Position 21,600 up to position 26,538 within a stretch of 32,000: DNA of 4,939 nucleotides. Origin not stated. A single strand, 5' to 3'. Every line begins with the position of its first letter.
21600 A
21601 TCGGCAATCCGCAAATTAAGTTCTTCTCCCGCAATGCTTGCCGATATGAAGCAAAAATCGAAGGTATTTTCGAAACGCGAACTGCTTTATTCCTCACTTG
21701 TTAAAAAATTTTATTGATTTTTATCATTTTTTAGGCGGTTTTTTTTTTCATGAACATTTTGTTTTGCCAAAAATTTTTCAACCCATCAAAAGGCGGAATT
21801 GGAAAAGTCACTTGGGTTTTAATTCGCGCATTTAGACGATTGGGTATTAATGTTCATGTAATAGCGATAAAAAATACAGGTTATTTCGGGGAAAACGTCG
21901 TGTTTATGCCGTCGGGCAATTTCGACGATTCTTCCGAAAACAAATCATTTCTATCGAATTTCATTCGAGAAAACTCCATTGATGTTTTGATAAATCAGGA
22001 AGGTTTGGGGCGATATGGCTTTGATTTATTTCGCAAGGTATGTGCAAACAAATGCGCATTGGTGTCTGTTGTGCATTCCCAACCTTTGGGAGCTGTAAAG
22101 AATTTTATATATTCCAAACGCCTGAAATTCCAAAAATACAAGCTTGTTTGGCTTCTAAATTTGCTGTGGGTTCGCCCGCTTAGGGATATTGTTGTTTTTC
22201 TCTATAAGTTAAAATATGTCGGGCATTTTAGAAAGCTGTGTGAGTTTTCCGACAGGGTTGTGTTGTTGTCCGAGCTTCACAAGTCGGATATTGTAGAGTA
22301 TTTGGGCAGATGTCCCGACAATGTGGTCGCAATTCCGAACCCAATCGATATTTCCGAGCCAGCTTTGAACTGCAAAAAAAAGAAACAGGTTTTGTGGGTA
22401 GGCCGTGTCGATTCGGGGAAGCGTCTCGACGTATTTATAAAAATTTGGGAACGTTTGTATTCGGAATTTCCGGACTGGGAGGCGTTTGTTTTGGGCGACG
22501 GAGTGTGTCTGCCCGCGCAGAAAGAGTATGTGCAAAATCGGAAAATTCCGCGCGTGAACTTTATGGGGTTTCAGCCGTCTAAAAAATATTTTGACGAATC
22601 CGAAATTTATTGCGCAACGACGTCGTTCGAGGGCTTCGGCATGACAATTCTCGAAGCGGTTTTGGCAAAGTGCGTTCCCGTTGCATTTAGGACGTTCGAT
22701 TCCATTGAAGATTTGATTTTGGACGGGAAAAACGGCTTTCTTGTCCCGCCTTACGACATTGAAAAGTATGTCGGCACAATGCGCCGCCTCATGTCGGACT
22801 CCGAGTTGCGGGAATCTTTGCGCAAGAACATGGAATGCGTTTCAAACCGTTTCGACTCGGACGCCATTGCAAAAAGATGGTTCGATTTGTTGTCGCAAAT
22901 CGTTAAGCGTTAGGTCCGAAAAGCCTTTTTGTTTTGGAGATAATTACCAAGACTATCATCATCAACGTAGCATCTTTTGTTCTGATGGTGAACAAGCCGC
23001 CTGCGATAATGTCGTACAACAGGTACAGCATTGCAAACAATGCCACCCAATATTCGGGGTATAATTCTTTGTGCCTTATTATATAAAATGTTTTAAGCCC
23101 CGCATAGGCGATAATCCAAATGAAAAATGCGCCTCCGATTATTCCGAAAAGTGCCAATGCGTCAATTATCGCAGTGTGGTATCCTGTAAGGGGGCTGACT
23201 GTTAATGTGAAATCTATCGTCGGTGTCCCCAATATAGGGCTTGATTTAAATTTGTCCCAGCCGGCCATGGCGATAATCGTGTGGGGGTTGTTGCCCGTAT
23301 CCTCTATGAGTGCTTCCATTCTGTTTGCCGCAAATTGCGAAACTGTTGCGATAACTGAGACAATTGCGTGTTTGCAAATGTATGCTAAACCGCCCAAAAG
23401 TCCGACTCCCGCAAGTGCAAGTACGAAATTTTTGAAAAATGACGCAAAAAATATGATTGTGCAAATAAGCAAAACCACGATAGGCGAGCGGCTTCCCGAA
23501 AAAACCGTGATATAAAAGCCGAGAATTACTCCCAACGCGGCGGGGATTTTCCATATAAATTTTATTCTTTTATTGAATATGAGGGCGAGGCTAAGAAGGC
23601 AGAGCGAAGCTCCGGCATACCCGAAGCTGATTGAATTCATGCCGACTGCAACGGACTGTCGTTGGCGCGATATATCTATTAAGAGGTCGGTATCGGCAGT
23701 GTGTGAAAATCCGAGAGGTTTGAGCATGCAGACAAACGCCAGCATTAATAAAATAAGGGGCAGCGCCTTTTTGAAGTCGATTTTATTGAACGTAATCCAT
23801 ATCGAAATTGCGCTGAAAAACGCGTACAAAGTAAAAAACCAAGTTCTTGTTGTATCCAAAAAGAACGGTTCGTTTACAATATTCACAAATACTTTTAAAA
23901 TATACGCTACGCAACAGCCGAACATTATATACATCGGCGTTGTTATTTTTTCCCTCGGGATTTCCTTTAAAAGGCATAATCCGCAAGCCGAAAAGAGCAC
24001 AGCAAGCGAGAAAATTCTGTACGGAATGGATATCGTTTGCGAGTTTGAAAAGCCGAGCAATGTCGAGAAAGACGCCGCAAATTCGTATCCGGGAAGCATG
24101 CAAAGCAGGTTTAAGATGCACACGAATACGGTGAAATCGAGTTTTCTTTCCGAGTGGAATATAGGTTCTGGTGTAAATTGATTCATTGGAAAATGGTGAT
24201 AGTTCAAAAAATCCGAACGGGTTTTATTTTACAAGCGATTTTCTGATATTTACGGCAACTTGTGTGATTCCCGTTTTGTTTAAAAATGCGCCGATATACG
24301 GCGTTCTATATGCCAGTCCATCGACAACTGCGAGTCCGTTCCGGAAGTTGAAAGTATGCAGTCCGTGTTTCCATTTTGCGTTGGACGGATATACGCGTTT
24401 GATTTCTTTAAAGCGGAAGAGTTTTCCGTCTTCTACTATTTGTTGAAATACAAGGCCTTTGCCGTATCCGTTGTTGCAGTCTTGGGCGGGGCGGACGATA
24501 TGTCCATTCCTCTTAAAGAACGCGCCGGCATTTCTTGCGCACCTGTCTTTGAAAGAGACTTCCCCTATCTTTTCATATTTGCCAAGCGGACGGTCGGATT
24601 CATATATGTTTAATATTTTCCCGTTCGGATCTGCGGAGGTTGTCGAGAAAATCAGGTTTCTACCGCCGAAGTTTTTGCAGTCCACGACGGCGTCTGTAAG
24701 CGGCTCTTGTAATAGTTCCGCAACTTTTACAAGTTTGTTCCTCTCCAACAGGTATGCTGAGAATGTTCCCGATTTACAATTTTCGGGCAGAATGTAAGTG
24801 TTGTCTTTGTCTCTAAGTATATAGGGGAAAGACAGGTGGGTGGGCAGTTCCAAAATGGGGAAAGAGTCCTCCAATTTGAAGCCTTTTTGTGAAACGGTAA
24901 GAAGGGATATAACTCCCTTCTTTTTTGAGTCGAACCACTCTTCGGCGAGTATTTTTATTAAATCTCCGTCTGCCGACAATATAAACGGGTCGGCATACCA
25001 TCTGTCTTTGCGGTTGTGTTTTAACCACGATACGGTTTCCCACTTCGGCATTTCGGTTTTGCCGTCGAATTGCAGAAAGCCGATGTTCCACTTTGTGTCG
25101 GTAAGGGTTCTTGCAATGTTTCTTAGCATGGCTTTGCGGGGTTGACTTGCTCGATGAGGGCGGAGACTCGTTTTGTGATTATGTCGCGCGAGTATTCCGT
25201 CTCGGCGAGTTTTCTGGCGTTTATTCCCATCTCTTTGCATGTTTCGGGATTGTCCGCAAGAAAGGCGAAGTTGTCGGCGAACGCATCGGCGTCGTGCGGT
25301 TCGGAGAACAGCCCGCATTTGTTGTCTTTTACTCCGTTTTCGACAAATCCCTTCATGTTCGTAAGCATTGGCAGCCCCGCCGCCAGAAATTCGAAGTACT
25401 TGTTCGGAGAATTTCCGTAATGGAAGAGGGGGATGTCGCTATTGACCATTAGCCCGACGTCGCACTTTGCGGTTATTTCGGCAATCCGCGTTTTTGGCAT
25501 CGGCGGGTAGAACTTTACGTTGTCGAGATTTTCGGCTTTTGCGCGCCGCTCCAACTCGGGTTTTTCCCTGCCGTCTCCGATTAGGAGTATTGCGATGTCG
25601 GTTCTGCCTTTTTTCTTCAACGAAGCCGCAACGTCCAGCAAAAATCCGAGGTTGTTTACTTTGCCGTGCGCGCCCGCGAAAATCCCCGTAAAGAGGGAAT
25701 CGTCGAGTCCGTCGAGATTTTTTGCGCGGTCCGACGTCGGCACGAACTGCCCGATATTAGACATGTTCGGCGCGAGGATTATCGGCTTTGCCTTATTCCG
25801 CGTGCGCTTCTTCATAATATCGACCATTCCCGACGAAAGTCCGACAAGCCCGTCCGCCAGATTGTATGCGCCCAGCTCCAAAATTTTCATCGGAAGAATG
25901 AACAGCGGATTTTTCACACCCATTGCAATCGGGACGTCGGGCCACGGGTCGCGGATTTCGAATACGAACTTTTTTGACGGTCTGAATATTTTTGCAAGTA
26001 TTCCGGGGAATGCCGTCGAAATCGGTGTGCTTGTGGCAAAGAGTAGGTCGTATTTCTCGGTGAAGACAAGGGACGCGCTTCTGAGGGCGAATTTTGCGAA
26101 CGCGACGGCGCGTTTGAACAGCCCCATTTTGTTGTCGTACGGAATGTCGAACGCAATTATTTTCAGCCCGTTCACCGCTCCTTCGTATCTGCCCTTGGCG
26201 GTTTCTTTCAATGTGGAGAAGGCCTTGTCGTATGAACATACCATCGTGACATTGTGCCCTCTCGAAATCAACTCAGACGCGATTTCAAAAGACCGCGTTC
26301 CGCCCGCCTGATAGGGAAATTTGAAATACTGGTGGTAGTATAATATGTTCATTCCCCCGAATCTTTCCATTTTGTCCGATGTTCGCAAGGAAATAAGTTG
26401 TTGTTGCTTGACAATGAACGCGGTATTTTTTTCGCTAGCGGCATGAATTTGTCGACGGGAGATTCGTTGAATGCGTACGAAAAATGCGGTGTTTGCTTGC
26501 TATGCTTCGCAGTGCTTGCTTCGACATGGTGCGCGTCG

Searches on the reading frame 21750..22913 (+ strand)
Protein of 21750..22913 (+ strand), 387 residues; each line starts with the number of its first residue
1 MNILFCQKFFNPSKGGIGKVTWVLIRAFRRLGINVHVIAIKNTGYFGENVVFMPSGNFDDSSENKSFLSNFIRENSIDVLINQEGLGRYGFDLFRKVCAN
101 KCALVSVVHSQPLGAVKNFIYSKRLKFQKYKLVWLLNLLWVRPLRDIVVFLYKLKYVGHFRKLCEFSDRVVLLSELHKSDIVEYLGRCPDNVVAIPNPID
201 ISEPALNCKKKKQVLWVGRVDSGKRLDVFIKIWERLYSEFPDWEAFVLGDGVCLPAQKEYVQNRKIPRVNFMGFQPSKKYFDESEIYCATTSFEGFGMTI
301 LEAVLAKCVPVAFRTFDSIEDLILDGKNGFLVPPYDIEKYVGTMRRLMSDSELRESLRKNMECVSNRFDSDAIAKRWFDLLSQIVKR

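Call 7: search_protein_families(library=pfam, proteins=[window:21750-22913:+], max_evalue=0.001)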
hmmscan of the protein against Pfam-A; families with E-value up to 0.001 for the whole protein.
window:21750-22913:+ (387 aa): 3 families
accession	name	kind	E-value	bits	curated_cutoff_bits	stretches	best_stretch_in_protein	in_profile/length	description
PF00534.26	Glycos_transf_1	-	1e-25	90.7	26.4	1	209-360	13-168/172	Glycosyl transferases group 1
PF13692.12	Glyco_trans_1_4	-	1e-22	81.4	27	1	212-350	2-142/142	Glycosyl transferases group 1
PF13439.12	Glyco_transf_4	-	2.4e-11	44.4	28.5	1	15-202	2-169/170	Glycosyltransferase Family 4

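Call 59: search_protein_families(library=ncbifam, proteins=[window:21750-22913:+], max_evalue=0.00001)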
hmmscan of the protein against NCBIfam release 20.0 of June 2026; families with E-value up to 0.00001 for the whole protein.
window:21750-22913:+ (387 aa): 13 families
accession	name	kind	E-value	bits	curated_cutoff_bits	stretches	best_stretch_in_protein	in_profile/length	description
NF050056.1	ProtGlycPglH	equivalog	2.2e-22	79.6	600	1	172-384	140-353/354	GalNAc-alpha-(1->4)-GalNAc-alpha-(1->3)-diNAcBac-PP-undecaprenol alpha-1,4-N-acetyl-D-galactosaminyltransferase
NF047880.1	glyco_SdgA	exception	1.6e-17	63.3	800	1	173-381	275-487/488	serine-aspartate repeat adhesin O-glycosyltransferase SdgA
NF050063.1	ProtGlycPglJ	equivalog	4.7e-17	62.2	500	1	204-379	188-361/363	N-acetylgalactosamine-N,N'-diacetylbacillosaminyl-diphospho-undecaprenol 4-alpha-N-acetylgalactosaminyltransferase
NF007396.0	PRK09922.1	equivalog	1.1e-14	54.2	385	1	174-354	143-330/361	lipopolysaccharide 1,6-galactosyltransferase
TIGR03999.1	thiol_BshA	equivalog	6e-14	51.7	273.7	1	164-384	142-373/375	N-acetyl-alpha-D-glucosaminyl L-malate synthase BshA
NF047881.1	glyco_SdgB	exception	8.5e-12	44.5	800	1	152-381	261-493/496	serine-aspartate repeat adhesin O-glycosyltransferase SdgB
NF049988.1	MGlcDAGSynMgs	equivalog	1.5e-09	37.7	400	1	214-385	215-388/398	alpha-monoglucosyldiacylglycerol synthase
TIGR03088.1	stp2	hypoth_equivalog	1.8e-09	37.1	409.05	1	206-383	189-372/374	TIGR03088 family PEP-CTERM/XrtA system glycosyltransferase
NF041876.1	EPS_EpsE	equivalog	4.2e-09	36.1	400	1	278-374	290-386/389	exopolysaccharide biosynthesis GT4 family glycosyltransferase EpsE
TIGR02918.1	TIGR02918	equivalog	5e-08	32.1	574.6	1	192-383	299-499/500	accessory Sec system glycosyltransferase GtfA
NF041010.1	glycosy_Agl16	equivalog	7.9e-07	28.2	575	0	164-381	131-348/352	glycosylation protein Agl16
NF038295.1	EPS_HpsP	equivalog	1.9e-06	27.2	550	1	208-384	204-387/388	hormogonium polysaccharide biosynthesis glycosyltransferase HpsP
TIGR04005.1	wcaL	equivalog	4.4e-06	25.8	537.6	1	155-382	163-404/406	colanic acid biosynthesis glycosyltransferase WcaL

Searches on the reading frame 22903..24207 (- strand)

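Call 7: search_protein_families(library=pfam, proteins=[window:22903-24207:-], max_evalue=0.001)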
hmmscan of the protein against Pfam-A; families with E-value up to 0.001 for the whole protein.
window:22903-24207:- (434 aa): 1 family
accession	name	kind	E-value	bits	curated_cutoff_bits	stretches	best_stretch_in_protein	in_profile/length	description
PF04932.20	Wzy_C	-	8.6e-07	29.3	31.7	1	226-363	2-149/149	O-Antigen ligase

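Call 59: search_protein_families(library=ncbifam, proteins=[window:22903-24207:-], max_evalue=0.00001)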
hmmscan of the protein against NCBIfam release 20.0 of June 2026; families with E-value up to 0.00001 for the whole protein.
window:22903-24207:- (434 aa): 0 families

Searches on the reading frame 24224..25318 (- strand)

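Call 7: search_protein_families(library=pfam, proteins=[window:24224-25318:-], max_evalue=0.001)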
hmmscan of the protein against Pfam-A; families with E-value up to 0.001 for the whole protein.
window:24224-25318:- (364 aa): 1 family
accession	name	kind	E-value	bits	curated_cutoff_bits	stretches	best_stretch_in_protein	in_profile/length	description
PF24793.1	GINT1_N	-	2e-15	57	27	1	106-308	58-265/304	Glucosamine inositolphosphorylceramide transferase 1, N-terminal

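Call 9: search_protein_families(library=ncbifam, proteins=[window:24224-25318:-], max_evalue=0.001)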
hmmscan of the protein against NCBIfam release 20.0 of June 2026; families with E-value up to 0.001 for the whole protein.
window:24224-25318:- (364 aa): 0 families

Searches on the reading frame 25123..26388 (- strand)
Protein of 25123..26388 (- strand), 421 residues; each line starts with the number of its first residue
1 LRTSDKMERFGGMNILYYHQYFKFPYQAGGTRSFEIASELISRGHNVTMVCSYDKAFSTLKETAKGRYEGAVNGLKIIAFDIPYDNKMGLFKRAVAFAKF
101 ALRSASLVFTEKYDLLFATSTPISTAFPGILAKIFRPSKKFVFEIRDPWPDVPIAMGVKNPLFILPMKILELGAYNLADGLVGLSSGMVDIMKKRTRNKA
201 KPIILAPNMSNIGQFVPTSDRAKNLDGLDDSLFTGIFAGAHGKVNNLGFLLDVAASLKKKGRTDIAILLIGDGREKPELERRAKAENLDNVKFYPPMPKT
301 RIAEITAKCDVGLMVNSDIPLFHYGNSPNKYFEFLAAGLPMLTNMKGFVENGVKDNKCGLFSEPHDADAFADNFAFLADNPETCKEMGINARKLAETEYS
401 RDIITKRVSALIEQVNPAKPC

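Call 7: search_protein_families(library=pfam, proteins=[window:25123-26388:-], max_evalue=0.001)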
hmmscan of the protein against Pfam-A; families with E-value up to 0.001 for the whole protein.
window:25123-26388:- (421 aa): 5 families
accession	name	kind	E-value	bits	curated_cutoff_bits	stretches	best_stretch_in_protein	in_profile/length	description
PF00534.26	Glycos_transf_1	-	9.6e-19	68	26.4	1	236-393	19-171/172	Glycosyl transferases group 1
PF13692.12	Glyco_trans_1_4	-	8.1e-15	55.8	27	1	236-379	5-141/142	Glycosyl transferases group 1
PF13579.12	Glyco_trans_4_4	-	2.7e-07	31.5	29.7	1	30-194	4-144/158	Glycosyl transferase 4-like domain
PF13439.12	Glyco_transf_4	-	6.8e-07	29.9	28.5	1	33-208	8-164/170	Glycosyltransferase Family 4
PF13524.12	Glyco_trans_1_2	-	2.4e-06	28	25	1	263-400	13-134/144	Glycosyl transferase-like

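Call 59: search_protein_families(library=ncbifam, proteins=[window:25123-26388:-], max_evalue=0.00001)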
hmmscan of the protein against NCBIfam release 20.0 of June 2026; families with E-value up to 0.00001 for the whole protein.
window:25123-26388:- (421 aa): 9 families
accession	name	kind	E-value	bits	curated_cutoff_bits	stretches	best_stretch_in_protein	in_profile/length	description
NF007640.0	PRK10307.1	subfamily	1.3e-21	77.1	276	1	13-415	1-407/411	WcaI family glycosyltransferase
TIGR04063.1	stp3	hypoth_equivalog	1.5e-13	50.4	442.05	1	59-400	39-380/397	TIGR04063 family PEP-CTERM/XrtA system glycosyltransferase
TIGR03088.1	stp2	hypoth_equivalog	2.4e-12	46.6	409.05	1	182-414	141-372/374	TIGR03088 family PEP-CTERM/XrtA system glycosyltransferase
NF053787.1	GlcN_PG_synth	equivalog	1.1e-08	34.4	480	1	221-410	186-354/361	N-acetylglucosaminyl phosphatidylglycerol synthase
TIGR03999.1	thiol_BshA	equivalog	6.3e-08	31.9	273.7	1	243-414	210-372/375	N-acetyl-alpha-D-glucosaminyl L-malate synthase BshA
TIGR03449.1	mycothiol_MshA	equivalog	2.8e-07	29.8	462.5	1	191-405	179-393/406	D-inositol-3-phosphate glycosyltransferase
TIGR04007.1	wcaI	equivalog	2.5e-06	26.4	800.45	1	179-315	175-311/407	colanic acid biosynthesis glycosyltransferase WcaI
TIGR02149.1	glgA_Coryne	subfamily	3.1e-06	26.6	302.4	1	171-415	138-390/391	glycogen synthase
NF041876.1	EPS_EpsE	equivalog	5.2e-06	26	400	1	250-402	232-383/389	exopolysaccharide biosynthesis GT4 family glycosyltransferase EpsE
